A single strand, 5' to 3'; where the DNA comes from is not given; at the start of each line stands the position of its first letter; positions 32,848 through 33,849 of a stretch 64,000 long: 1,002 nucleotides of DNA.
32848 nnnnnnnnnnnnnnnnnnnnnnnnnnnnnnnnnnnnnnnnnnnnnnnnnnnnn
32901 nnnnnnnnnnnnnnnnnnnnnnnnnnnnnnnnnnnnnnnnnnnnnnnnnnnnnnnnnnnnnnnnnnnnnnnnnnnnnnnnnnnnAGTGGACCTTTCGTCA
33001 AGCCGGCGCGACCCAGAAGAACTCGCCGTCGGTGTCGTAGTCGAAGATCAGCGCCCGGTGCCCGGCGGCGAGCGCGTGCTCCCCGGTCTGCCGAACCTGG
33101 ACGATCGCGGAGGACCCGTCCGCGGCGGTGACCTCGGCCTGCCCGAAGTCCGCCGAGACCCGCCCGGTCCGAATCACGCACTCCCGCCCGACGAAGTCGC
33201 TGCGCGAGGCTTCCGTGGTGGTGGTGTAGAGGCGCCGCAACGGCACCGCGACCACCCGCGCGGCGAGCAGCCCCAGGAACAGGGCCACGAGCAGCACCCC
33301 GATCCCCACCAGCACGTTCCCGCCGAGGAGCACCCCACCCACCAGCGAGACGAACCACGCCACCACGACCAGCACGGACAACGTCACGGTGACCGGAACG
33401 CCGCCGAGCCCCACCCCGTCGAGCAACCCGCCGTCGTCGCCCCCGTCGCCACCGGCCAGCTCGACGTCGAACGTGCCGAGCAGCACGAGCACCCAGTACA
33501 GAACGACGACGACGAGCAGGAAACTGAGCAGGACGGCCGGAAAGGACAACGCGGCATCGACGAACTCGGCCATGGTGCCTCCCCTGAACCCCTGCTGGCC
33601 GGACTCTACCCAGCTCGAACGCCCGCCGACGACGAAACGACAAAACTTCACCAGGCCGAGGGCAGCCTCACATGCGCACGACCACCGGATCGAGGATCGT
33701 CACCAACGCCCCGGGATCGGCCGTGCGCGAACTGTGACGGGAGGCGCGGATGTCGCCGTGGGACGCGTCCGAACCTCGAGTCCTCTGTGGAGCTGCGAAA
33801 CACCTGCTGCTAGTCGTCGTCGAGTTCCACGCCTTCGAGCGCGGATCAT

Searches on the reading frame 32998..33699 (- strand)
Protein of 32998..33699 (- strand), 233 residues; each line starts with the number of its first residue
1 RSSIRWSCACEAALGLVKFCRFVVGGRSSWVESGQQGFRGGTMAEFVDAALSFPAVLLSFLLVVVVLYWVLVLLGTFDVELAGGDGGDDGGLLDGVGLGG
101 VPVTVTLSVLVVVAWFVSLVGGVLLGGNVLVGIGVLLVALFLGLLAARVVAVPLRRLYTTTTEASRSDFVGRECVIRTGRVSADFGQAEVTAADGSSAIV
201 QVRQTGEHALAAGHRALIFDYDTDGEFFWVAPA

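Call 6: search_protein_families(library=pfam, proteins=[window:32998-33699:-])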
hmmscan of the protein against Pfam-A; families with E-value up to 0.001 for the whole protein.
window:32998-33699:- (233 aa): 1 family
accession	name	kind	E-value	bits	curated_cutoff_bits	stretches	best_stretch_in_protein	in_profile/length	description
PF07264.17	EI24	-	0.00037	21.1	32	1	56-155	22-95/199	Sulfate transporter CysZ/Etoposide-induced protein 2.4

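Call 60: search_protein_families(library=padloc, proteins=[window:32998-33699:-], max_evalue=0.001)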
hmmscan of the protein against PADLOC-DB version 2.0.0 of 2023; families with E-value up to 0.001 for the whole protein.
window:32998-33699:- (233 aa): 0 families
